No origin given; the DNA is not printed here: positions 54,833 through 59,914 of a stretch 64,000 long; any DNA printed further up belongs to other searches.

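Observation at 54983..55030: Fifteen-C homopolymer in the signal-peptide coding region of a 1594-aa T9SS adhesin-like gene: a candidate phase-variation switch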

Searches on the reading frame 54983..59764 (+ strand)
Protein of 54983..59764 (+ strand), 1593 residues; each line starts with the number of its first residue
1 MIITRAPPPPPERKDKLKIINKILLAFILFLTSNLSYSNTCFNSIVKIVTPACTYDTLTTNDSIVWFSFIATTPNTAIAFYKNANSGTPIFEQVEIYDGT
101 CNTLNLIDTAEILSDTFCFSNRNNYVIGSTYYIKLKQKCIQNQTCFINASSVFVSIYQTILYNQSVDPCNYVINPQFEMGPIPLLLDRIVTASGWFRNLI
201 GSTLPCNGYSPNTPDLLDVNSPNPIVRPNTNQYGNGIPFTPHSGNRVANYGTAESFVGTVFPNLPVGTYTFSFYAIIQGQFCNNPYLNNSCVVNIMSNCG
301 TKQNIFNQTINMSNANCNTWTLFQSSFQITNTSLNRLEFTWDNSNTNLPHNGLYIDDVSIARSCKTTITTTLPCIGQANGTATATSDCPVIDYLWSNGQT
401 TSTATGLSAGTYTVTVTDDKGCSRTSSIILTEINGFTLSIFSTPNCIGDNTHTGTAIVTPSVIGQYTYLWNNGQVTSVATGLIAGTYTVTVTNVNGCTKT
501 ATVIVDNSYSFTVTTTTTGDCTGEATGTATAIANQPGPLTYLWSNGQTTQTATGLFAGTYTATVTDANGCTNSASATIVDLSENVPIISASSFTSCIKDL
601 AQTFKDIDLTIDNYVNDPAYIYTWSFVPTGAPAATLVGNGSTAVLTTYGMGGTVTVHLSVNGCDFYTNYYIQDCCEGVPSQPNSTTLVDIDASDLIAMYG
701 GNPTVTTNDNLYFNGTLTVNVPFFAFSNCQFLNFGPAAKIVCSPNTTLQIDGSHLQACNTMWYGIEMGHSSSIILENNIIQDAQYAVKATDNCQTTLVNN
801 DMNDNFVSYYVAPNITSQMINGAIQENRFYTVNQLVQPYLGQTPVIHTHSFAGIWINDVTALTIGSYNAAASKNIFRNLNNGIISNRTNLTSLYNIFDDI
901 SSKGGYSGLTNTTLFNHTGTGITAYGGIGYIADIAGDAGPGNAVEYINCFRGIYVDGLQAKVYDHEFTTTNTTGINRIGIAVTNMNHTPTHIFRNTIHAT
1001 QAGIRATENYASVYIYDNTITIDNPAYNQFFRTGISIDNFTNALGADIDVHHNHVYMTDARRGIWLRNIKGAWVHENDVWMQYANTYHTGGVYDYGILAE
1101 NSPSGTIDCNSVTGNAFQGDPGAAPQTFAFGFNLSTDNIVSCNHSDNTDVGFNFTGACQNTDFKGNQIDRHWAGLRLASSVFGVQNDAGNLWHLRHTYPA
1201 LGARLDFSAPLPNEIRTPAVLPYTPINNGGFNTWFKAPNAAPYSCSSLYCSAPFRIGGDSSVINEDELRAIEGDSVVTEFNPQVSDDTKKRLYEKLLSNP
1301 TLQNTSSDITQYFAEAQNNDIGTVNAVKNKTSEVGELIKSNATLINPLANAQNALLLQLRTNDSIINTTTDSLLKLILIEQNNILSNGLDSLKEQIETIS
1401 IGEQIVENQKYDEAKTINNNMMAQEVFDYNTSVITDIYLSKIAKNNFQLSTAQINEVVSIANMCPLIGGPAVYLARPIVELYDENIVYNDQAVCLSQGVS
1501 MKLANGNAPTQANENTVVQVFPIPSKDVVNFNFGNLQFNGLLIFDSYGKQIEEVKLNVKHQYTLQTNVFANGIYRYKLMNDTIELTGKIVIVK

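Call 6: search_protein_families(library=pfam, proteins=[window:54983-59761:+], max_evalue=0.01)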
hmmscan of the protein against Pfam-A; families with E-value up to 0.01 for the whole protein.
window:54983-59761:+ (1593 aa): 1 family
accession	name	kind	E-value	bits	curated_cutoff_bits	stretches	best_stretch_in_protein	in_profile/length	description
PF18962.6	Por_Secre_tail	-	2.5e-06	28.1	27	1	1520-1591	1-75/75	Secretion system C-terminal sorting domain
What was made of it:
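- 59540..59755 (+): T9SS type A C-terminal sorting domain. PF18962 at 28.1 bits against a cutoff of 27, E = 2.5e-6 (call 6).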

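Call 7: find_encoding_contigs(protein=window:54983-59764:+, flank=3000, max_places=10)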
Protein window:54983-59764:+ (1593 aa): no gene with exactly this product is on record in the collection.
